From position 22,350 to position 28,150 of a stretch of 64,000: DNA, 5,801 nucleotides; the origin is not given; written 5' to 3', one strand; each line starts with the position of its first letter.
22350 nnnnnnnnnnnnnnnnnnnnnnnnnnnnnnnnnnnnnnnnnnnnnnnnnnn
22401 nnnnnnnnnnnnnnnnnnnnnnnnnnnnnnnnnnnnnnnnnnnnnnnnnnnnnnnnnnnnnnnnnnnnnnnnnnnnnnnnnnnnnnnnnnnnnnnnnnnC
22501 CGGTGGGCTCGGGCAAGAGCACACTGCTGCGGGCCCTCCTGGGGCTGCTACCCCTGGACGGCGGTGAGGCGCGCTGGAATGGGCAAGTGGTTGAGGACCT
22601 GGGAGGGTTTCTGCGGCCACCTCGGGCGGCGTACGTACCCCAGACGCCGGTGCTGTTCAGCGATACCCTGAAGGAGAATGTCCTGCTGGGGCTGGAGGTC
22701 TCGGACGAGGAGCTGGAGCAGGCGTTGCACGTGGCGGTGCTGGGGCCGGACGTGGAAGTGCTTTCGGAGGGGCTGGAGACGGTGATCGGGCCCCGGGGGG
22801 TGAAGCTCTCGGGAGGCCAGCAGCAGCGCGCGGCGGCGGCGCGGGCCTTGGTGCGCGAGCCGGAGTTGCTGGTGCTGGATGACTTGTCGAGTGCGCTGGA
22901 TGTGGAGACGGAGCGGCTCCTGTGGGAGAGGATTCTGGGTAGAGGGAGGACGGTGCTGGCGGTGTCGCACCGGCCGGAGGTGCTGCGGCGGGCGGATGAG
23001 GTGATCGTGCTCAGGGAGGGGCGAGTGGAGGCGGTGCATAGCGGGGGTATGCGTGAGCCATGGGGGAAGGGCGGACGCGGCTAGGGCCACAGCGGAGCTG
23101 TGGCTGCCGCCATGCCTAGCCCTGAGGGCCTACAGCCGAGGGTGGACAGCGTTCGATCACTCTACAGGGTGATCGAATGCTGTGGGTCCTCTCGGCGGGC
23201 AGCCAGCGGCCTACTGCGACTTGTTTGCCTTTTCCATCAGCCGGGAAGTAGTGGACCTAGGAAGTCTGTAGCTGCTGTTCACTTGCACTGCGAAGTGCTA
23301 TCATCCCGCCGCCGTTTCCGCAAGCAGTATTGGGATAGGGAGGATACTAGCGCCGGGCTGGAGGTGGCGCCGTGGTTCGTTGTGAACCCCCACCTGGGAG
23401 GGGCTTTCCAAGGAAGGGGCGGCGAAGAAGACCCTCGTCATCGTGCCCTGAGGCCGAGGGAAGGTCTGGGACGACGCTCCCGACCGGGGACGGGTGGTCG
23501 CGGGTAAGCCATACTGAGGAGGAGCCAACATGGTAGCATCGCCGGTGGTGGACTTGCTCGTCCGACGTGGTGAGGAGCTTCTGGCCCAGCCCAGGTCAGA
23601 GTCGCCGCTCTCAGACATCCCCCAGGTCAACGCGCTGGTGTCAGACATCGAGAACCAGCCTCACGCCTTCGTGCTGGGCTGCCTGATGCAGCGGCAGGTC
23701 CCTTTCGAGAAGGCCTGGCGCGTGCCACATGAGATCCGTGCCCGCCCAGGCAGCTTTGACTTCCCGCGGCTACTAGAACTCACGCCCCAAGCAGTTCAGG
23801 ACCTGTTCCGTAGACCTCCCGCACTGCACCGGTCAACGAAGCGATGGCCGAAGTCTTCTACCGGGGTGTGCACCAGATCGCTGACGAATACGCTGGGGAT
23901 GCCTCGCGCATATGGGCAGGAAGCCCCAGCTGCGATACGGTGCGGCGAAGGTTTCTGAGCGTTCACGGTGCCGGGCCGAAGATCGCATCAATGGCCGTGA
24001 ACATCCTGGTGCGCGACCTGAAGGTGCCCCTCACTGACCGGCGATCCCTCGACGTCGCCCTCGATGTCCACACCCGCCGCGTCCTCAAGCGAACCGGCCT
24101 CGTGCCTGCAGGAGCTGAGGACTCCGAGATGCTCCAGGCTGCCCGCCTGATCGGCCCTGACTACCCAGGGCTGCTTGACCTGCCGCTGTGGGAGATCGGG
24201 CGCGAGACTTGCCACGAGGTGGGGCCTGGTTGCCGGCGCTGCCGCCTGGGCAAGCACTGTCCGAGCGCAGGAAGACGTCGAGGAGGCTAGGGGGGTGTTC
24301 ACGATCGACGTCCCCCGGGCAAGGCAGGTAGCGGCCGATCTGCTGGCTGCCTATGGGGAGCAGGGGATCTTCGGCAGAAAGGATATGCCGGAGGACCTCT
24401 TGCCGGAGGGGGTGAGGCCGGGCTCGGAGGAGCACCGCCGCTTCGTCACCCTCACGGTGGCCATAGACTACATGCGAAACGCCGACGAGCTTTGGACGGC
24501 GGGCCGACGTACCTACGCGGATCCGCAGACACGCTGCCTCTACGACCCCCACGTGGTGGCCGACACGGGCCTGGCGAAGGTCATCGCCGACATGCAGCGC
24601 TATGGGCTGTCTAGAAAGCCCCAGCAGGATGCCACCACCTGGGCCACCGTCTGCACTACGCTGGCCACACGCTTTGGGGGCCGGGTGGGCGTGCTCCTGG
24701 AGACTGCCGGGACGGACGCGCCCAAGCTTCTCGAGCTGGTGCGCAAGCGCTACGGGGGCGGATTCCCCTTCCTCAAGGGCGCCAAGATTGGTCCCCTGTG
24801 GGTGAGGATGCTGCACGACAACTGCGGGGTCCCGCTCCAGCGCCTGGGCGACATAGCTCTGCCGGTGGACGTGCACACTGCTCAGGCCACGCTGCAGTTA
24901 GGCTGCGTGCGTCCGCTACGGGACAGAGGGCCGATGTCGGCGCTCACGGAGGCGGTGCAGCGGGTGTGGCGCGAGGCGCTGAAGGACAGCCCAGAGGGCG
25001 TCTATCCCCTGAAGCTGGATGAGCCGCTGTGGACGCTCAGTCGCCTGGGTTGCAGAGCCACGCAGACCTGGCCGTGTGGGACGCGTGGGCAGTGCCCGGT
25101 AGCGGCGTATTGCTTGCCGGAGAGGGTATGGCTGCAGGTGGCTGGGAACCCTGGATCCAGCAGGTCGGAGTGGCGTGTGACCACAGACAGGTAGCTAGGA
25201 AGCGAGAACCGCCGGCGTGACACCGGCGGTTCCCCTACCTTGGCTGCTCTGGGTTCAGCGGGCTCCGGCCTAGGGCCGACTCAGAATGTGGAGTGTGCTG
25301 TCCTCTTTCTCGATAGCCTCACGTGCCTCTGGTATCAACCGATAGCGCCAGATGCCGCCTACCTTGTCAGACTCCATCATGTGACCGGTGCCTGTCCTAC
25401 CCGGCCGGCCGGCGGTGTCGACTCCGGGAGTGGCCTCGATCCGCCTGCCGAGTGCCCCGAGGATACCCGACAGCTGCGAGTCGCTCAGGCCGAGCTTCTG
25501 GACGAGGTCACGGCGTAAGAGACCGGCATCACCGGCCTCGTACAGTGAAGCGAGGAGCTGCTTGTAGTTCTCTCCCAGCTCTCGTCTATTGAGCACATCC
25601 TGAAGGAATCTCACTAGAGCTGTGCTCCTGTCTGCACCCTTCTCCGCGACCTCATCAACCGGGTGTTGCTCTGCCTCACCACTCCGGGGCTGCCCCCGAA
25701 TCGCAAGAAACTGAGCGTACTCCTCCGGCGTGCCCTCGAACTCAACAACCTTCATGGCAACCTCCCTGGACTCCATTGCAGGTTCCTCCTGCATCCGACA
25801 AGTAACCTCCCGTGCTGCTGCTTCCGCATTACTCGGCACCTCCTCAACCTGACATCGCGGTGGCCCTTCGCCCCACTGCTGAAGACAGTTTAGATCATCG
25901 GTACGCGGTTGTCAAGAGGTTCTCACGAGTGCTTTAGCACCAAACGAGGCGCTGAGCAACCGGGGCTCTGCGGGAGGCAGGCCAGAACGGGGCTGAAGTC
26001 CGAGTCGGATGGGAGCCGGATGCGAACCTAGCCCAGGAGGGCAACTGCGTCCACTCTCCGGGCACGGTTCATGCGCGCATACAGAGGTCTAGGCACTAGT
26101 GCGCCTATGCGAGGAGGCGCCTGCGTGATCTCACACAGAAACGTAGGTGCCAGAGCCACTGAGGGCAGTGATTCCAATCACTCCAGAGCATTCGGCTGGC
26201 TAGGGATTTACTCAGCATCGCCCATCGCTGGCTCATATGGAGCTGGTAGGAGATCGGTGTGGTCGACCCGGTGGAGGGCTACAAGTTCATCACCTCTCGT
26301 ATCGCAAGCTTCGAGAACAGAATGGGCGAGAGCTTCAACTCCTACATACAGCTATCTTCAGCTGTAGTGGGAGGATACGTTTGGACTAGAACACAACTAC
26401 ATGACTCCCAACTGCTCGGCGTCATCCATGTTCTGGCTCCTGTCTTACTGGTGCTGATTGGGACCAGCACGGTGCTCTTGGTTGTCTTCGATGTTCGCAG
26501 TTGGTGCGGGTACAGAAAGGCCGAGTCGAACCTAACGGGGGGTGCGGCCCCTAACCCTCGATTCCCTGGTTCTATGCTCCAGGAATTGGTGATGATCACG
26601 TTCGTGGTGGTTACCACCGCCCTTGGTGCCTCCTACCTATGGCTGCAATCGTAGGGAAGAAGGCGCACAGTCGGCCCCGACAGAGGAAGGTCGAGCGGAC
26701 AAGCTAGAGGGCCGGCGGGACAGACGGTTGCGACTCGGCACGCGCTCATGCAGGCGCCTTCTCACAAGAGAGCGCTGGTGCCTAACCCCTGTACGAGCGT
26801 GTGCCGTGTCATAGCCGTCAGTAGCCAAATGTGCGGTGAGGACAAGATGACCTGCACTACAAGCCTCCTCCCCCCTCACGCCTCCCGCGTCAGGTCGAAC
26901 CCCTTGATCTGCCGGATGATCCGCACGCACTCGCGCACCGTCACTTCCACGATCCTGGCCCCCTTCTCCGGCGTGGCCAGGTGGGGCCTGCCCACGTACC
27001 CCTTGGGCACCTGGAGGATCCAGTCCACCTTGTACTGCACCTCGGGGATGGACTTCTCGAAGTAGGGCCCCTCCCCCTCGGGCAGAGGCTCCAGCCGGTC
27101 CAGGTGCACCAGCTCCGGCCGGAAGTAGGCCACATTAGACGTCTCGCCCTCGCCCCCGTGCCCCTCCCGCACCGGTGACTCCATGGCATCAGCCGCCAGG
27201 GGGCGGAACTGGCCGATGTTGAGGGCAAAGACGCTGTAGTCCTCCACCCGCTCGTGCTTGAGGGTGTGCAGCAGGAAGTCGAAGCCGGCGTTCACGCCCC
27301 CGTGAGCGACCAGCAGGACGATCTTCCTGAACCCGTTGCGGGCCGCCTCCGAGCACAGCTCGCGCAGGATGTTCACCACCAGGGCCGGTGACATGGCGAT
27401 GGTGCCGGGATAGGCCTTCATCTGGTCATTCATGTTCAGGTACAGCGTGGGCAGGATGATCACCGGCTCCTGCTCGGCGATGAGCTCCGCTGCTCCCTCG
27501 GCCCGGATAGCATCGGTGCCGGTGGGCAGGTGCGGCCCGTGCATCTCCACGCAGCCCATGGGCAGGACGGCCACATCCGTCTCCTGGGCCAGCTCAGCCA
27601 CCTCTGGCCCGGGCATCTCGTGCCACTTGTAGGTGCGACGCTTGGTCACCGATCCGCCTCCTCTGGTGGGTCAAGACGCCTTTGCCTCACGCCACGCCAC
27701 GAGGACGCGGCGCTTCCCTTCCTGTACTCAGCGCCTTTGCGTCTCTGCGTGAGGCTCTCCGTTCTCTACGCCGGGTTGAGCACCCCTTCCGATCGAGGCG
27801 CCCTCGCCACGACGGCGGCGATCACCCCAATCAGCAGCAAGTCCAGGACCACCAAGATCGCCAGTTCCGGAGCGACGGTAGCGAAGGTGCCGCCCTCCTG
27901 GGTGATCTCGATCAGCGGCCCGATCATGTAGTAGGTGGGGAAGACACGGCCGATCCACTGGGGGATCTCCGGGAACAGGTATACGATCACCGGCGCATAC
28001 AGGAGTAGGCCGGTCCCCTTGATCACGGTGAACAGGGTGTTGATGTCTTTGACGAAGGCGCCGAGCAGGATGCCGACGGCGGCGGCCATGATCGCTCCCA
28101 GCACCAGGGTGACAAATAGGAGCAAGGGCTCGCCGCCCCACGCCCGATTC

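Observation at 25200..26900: Low-GC island with two uncharacterised genes (acidic cytoplasmic protein plus 2-TM protein)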

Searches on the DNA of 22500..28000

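Call 7: search_rna_families(source=window, start=22500, end=28000, threshold=evalue, max_evalue=1)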
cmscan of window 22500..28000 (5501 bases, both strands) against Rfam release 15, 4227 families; matches with E-value up to 1: 3.
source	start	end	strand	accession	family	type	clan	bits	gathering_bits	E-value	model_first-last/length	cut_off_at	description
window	25204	25242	+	RF02802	PyrR204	Gene; snRNA; snoRNA; HACA-box;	-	21.3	71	0.59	1-57/57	no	Pyrobaculum sRNA 204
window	22695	22770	+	RF02133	HOXB13-AS1_2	Gene; lncRNA;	-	18.9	40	0.5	1-81/81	no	HOXB13 antisense RNA 1 conserved region 2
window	24930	24997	+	RF01276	sR53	Gene; snRNA; snoRNA; CD-box;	-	17.7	49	0.99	1-60/60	no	Small nucleolar RNA sR53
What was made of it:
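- Tried and rejected: Rfam at E <= 1 on 22500-28000 gave only chance-level hits (call 7).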

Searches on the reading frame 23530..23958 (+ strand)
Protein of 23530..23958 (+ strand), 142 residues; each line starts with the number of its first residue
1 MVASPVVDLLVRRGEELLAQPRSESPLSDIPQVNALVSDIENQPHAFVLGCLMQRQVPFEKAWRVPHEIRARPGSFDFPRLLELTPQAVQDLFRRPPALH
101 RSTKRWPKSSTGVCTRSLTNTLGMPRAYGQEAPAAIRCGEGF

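Call 6: search_protein_families(library=pfam, proteins=[window:23530-23958:+], max_evalue=1)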
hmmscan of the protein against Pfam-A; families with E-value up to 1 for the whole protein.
window:23530-23958:+ (142 aa): 0 families

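Call 11: search_protein_families(library=ncbifam, proteins=[window:23530-23958:+], max_evalue=1)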
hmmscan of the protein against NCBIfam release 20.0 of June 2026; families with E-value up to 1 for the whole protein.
window:23530-23958:+ (142 aa): 1 family
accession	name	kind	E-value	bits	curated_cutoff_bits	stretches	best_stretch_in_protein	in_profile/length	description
TIGR03252.1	TIGR03252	hypoth_equivalog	1.6e-12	47.4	136.5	1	29-104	6-78/189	HhH-GPD-type base excision DNA repair protein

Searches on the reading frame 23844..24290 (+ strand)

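Call 6: search_protein_families(library=pfam, proteins=[window:23844-24290:+], max_evalue=1)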
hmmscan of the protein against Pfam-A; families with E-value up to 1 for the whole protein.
window:23844-24290:+ (148 aa): 1 family
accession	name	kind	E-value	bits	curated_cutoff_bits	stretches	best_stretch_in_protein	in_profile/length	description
PF00730.31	HhH-GPD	-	0.12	13.1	26.2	1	48-100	66-102/108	HhH-GPD superfamily base excision DNA repair protein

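Call 11: search_protein_families(library=ncbifam, proteins=[window:23844-24290:+], max_evalue=1)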
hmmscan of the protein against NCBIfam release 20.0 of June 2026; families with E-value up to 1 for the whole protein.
window:23844-24290:+ (148 aa): 3 families
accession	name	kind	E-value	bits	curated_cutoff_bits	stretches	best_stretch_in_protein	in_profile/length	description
TIGR03252.1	TIGR03252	hypoth_equivalog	0.00022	20.9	136.5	1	9-61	88-141/189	HhH-GPD-type base excision DNA repair protein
NF053634.1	MonDNAglycDR2438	equivalog_domain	0.0014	18.2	400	1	72-140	135-205/219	monofunctional DNA glycosylase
TIGR01083.1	nth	equivalog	0.036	13.7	211.7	1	70-130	132-192/192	endonuclease III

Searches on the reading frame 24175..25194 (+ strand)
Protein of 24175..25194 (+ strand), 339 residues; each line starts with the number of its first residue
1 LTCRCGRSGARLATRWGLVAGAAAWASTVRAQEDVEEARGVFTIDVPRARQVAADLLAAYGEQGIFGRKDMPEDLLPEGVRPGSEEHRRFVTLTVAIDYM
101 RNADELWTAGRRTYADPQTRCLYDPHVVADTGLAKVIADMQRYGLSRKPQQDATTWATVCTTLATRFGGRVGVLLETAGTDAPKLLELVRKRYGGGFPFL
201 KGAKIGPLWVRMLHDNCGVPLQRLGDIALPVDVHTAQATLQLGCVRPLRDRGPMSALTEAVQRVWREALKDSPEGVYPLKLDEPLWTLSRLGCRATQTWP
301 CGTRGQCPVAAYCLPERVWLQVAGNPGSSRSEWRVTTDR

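Call 6: search_protein_families(library=pfam, proteins=[window:24175-25194:+], max_evalue=1)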
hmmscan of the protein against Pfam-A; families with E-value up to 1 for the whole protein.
window:24175-25194:+ (339 aa): 1 family
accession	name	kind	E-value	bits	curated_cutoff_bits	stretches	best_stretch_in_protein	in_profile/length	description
PF09171.15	AGOG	-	0.0031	17.3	26.1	1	225-289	166-230/248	N-glycosylase/DNA lyase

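Call 11: search_protein_families(library=ncbifam, proteins=[window:24175-25194:+], max_evalue=1)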
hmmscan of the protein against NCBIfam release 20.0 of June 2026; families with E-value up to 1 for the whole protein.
window:24175-25194:+ (339 aa): 1 family
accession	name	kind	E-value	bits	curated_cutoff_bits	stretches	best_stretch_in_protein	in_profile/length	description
NF009787.0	PRK13280.2-1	equivalog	0.024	14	383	1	222-287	181-243/290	N-glycosylase/DNA lyase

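Call 86: find_encoding_contigs(protein=window:24295-25194:+, flank=4000, max_places=10)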
Protein window:24295-25194:+ (299 aa): 1 contig read that carries it; 1 place shown.
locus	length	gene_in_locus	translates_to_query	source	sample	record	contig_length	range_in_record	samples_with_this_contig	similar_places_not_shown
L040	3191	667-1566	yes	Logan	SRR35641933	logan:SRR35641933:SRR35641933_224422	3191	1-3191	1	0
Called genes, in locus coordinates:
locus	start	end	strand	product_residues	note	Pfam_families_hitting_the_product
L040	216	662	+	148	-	-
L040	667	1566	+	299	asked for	PF09171:AGOG (weak)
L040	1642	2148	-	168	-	-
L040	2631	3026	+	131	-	-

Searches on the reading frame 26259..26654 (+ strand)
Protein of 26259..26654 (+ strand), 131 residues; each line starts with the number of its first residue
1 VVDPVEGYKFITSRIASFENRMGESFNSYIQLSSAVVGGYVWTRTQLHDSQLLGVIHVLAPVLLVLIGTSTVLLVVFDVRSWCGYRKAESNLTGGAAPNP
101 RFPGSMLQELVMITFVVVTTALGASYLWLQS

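Call 6: search_protein_families(library=pfam, proteins=[window:26259-26654:+], max_evalue=1)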
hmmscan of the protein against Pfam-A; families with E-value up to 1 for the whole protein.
window:26259-26654:+ (131 aa): 0 families

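Call 9: search_protein_families(library=padloc, proteins=[window:26259-26654:+], max_evalue=1)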
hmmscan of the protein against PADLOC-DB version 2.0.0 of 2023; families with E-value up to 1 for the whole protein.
window:26259-26654:+ (131 aa): 0 families

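Call 10: search_protein_families(library=phrogs, proteins=[window:26259-26654:+], max_evalue=1)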
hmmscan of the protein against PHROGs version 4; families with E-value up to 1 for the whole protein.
window:26259-26654:+ (131 aa): 0 families

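Call 11: search_protein_families(library=ncbifam, proteins=[window:26259-26654:+], max_evalue=1)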
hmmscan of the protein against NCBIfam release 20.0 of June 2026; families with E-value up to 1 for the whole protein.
window:26259-26654:+ (131 aa): 0 families

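Call 13: find_homologous_proteins(query=window:26259-26654:+, max_evalue=0.01)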
Query window:26259-26654:+ (131 aa): 1 proteins with E <= 0.01 among 18 candidates.
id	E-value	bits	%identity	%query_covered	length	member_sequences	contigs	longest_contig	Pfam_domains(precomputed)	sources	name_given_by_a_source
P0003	2.8e-79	282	99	100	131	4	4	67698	-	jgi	jgi:hypothetical protein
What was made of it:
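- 26259..26654 (+): orfB, 131 aa, with two predicted transmembrane helices (residues 52-77 and 109-129). It is an ORFan. Only identical copies among 5.8 billion proteins (call 13).
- On Type II toxin-antitoxin pair: orfB has no homologue (call 13).
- orfB is an ORFan (call 13).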

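Call 15: find_encoding_contigs(protein=P0003, flank=10000)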
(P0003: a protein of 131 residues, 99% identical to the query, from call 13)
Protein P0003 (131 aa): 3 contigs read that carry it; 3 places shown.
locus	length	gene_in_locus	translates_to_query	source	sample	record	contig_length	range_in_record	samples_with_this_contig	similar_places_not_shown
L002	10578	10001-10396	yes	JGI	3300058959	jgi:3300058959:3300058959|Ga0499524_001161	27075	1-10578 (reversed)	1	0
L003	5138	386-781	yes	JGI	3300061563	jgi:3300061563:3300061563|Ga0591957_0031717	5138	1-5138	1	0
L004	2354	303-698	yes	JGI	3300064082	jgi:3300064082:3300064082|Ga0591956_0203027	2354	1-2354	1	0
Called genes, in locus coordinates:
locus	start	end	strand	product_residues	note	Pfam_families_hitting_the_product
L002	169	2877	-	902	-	PF22422:MGH1-like_GH, PF03200:Glyco_hydro_63 (weak), PF17389:Bac_rhamnosid6H (faint)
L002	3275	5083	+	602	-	PF00664:ABC_membrane, PF00005:ABC_tran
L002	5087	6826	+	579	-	PF00664:ABC_membrane, PF13555:AAA_29 (faint), PF00005:ABC_tran, PF02463:SMC_N (faint), PF13304:AAA_21 (faint)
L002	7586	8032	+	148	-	-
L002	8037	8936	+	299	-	PF09171:AGOG (weak)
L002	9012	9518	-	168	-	-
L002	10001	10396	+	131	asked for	-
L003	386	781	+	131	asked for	-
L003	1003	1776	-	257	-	PF02633:Creatininase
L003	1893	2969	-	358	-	PF12679:ABC2_membrane_2, PF12698:ABC2_membrane_3, PF01061:ABC2_membrane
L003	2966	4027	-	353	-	PF12679:ABC2_membrane_2 (weak), PF12698:ABC2_membrane_3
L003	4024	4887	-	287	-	PF00005:ABC_tran, PF13304:AAA_21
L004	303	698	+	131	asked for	-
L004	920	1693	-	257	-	PF02633:Creatininase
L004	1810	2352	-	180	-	?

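Call 88: search_dna_similar(query=window:26259-26654:+, collection=phages, mode=protein, max_evalue=0.01, max_rows=10)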
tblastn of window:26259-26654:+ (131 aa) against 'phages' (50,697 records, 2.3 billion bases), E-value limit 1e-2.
No match.

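Call 89: search_dna_similar(query=window:26259-26654:+, collection=plasmids, mode=protein, max_evalue=0.01, max_rows=10)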
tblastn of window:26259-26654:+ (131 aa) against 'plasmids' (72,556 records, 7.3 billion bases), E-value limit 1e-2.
No match.
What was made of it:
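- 26259..26654 (+): No match in phages or plasmids (calls 88, 89).
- orfB has no homologue anywhere (calls 13, 88, 89).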

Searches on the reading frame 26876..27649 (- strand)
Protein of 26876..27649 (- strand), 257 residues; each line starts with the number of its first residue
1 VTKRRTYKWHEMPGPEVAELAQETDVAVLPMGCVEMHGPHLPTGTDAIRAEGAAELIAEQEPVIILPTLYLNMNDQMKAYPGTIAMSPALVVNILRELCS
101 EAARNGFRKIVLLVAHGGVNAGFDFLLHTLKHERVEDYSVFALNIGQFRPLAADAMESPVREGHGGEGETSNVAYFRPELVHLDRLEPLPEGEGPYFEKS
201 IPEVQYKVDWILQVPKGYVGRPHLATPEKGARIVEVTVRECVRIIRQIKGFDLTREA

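Call 6: search_protein_families(library=pfam, proteins=[window:26876-27649:-], max_evalue=1)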
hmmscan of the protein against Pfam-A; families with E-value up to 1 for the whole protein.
window:26876-27649:- (257 aa): 1 family
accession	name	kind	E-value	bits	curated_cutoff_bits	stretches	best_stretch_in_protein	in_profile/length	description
PF02633.19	Creatininase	-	4.9e-54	183.7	31.3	1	10-245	1-238/238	Creatinine amidohydrolase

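Call 53: find_related_loci(query=window:26876-27649:-, collection=metagenome_contigs, flank=8000)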
Query window:26876-27649:- (257 aa) in metagenome_contigs; peptide patterns used: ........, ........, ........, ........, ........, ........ (x = any residue, [..] = any of these).
152 stretches matched a pattern, but none encodes a relative of the query by tblastn (E <= 1e-3).
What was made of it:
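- Checked: A synteny scan with the creatininase found no relatives (call 53).
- Tried and rejected: A scan with the creatininase protein in metagenome contigs found no relatives (call 53).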

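Call 85: find_encoding_contigs(protein=window:26876-27649:-, flank=4000, max_places=10)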
Protein window:26876-27649:- (257 aa): 2 contigs read that carry it; 2 places shown.
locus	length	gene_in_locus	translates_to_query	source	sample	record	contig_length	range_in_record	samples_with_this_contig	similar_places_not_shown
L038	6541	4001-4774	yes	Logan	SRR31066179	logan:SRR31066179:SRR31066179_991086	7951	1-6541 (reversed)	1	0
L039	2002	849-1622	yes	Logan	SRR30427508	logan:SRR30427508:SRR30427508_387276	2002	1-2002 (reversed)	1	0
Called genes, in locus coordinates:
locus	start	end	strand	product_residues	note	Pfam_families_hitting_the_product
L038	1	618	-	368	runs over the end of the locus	PF00144:Beta-lactamase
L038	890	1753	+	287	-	PF00005:ABC_tran, PF13304:AAA_21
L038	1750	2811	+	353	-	PF12679:ABC2_membrane_2 (weak), PF12698:ABC2_membrane_3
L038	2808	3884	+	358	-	PF12679:ABC2_membrane_2, PF12698:ABC2_membrane_3, PF01061:ABC2_membrane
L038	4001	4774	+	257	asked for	PF02633:Creatininase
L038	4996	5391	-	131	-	-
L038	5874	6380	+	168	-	-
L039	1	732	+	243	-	?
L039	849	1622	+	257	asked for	PF02633:Creatininase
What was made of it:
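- Tried and rejected: Exact-protein look-ups of both flanking genes returned only the same strain (calls 85, 86).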
